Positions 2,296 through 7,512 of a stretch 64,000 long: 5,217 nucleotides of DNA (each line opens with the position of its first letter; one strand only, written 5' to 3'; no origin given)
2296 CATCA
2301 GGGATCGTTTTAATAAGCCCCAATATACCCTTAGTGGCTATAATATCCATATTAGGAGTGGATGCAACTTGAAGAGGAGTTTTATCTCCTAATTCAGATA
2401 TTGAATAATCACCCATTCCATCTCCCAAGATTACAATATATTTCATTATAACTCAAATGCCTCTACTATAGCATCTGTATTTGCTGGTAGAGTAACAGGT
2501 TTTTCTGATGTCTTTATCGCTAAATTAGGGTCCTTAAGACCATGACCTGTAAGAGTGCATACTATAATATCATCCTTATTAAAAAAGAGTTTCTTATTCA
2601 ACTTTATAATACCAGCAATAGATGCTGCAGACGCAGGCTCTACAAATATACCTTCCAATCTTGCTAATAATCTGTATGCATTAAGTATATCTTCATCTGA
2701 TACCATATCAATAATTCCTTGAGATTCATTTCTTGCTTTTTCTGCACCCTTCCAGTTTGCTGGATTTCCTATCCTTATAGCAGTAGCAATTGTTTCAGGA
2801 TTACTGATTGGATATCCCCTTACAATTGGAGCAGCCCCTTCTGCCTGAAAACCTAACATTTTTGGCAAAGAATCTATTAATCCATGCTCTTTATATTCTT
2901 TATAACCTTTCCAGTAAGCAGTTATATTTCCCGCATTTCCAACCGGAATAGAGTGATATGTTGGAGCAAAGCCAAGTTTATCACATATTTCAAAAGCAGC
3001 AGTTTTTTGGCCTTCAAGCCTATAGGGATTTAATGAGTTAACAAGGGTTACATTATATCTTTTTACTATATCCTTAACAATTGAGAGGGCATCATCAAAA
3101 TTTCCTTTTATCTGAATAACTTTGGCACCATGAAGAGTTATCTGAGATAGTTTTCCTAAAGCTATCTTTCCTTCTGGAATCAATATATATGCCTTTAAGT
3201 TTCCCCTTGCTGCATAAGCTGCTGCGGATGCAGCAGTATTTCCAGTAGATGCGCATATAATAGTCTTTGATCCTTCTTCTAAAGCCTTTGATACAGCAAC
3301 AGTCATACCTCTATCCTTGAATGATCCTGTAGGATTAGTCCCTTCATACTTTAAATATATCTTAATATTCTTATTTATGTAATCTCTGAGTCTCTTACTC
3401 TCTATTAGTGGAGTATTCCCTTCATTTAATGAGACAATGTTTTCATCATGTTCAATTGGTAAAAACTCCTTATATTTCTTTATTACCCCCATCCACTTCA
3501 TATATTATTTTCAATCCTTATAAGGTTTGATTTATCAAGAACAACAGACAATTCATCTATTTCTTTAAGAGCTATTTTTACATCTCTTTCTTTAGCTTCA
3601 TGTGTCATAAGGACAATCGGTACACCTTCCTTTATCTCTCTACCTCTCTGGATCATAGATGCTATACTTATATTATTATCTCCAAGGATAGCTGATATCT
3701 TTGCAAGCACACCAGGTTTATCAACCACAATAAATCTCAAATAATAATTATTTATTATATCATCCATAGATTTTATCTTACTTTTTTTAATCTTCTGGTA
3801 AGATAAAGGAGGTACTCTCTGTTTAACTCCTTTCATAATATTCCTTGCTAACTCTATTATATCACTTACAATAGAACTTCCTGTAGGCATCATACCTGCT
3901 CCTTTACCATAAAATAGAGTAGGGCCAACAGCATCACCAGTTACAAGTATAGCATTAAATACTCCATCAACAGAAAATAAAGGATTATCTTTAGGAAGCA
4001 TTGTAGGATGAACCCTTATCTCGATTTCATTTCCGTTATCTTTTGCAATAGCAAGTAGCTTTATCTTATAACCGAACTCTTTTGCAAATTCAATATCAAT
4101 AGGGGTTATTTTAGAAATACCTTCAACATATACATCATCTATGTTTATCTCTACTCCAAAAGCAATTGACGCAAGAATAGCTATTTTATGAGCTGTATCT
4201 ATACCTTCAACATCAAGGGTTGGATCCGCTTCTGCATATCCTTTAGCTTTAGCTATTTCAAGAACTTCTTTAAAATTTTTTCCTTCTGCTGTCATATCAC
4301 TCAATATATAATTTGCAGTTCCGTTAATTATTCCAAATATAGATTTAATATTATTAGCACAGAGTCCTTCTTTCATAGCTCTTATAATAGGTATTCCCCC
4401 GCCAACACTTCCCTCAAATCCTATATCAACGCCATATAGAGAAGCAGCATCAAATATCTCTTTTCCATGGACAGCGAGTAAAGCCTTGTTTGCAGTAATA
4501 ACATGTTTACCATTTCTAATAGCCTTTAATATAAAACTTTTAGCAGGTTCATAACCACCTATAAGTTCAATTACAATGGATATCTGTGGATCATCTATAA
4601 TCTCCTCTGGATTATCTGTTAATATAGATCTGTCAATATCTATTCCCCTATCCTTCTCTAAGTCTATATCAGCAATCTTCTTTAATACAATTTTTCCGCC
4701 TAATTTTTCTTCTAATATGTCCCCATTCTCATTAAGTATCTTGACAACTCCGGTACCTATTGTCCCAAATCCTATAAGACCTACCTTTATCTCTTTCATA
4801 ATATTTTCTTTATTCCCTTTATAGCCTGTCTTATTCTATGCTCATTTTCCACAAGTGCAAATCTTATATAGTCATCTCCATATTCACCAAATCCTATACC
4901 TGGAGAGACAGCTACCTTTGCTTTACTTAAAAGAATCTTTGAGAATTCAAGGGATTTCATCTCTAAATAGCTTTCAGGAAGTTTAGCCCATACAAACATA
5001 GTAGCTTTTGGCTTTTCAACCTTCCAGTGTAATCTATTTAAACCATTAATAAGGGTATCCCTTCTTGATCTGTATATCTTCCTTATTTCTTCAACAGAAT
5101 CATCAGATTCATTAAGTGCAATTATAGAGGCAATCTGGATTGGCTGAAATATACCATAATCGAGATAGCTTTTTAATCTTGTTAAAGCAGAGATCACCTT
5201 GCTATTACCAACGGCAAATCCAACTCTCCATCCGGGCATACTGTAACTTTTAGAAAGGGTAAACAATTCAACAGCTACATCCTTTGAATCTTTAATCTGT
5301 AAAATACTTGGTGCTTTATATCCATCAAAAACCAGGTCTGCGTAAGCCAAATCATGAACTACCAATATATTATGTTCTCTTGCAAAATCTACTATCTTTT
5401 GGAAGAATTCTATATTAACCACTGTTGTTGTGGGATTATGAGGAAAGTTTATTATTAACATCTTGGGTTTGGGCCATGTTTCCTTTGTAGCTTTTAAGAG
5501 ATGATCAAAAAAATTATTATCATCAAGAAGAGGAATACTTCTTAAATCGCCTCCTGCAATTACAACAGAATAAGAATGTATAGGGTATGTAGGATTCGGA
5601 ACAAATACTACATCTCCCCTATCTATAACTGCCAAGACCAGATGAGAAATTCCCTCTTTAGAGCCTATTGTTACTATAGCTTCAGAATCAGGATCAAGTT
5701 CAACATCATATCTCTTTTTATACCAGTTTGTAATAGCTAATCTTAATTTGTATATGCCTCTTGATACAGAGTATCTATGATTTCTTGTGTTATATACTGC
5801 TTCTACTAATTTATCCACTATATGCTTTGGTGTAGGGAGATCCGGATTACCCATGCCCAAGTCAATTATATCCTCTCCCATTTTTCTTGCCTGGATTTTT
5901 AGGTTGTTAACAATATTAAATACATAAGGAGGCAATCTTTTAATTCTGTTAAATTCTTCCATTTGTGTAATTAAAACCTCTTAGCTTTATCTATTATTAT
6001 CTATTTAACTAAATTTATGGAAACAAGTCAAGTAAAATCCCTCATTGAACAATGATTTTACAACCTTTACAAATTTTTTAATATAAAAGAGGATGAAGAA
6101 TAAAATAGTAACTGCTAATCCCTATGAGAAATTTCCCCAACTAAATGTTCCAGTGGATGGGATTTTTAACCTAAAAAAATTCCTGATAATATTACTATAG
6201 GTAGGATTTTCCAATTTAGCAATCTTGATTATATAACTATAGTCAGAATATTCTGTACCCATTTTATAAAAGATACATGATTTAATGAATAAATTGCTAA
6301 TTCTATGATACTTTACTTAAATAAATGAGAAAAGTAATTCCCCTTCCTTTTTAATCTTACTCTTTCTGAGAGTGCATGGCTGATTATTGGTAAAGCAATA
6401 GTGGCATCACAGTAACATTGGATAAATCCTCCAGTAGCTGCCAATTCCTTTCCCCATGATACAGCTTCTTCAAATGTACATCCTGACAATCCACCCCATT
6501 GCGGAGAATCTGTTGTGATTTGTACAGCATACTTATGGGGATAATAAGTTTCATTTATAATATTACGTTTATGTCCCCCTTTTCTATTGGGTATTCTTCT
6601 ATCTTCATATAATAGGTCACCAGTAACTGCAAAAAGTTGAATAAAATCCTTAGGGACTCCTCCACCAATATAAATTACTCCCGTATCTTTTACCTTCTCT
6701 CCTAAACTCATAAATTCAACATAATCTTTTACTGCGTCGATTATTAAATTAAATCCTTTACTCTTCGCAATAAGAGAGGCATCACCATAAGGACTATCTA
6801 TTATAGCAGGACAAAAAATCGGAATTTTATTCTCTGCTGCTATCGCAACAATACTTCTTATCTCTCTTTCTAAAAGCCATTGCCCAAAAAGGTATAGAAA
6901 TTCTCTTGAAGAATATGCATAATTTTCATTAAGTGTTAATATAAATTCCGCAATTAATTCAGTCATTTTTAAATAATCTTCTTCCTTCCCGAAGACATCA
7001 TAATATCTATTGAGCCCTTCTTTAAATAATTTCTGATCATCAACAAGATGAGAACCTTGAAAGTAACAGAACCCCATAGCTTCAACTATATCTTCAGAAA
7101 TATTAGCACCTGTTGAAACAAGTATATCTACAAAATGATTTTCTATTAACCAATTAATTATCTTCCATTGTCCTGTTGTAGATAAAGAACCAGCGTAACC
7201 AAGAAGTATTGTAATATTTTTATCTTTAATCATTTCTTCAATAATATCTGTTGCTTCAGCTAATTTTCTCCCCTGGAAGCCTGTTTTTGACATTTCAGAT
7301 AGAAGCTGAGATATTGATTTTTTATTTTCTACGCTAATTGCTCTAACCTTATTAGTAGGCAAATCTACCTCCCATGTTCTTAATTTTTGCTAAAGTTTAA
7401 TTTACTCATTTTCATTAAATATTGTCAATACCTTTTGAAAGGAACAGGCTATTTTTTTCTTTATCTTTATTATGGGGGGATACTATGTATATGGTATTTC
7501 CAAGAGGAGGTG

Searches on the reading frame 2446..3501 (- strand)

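Call 41: search_protein_families(library=pfam, proteins=[window:2446-3501:-], max_evalue=0.00001)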
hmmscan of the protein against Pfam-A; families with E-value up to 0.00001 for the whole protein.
window:2446-3501:- (351 aa): 1 family
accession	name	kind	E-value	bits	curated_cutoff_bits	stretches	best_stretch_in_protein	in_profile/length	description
PF00291.31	PALP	-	2.4e-74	250.7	35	1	23-319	1-295/295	Pyridoxal-phosphate dependent enzyme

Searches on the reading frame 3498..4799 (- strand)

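Call 41: search_protein_families(library=pfam, proteins=[window:3498-4799:-], max_evalue=0.00001)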
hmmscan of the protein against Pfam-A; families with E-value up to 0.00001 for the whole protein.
window:3498-4799:- (433 aa): 3 families
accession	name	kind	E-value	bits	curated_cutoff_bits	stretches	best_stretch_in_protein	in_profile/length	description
PF00742.24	Homoserine_dh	-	6e-67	225.2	22.9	1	137-315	1-173/173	Homoserine dehydrogenase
PF03447.22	NAD_binding_3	-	2.1e-19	70.7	24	1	10-129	1-116/116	Homoserine dehydrogenase, NAD binding domain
PF01842.31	ACT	-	4.5e-14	52.3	27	1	352-417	1-64/66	ACT domain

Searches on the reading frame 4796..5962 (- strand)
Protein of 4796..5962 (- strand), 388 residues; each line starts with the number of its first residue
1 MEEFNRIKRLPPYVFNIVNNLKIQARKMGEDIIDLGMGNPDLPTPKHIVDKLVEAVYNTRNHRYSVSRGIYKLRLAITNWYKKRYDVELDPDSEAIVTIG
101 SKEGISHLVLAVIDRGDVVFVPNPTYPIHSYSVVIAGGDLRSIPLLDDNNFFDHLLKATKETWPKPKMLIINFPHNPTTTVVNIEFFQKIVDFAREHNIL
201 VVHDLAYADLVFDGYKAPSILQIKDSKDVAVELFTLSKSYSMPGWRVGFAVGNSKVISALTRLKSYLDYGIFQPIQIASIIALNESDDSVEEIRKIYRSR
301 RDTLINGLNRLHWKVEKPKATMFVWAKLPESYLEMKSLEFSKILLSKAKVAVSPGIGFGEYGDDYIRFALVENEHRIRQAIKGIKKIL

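Call 41: search_protein_families(library=pfam, proteins=[window:4796-5962:-], max_evalue=0.00001)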
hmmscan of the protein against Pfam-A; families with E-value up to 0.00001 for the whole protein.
window:4796-5962:- (388 aa): 1 family
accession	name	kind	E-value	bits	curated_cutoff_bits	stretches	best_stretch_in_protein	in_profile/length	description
PF00155.27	Aminotran_1_2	-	3.6e-66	224.3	19.7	1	31-382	2-359/361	Aminotransferase class I and II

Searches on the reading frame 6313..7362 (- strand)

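Call 41: search_protein_families(library=pfam, proteins=[window:6313-7362:-], max_evalue=0.00001)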
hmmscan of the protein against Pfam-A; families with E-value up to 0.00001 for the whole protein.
window:6313-7362:- (349 aa): 1 family
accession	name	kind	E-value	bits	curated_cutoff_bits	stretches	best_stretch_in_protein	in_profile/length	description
PF01916.23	DS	-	2.1e-90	303.4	27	1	19-330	1-287/288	Deoxyhypusine synthase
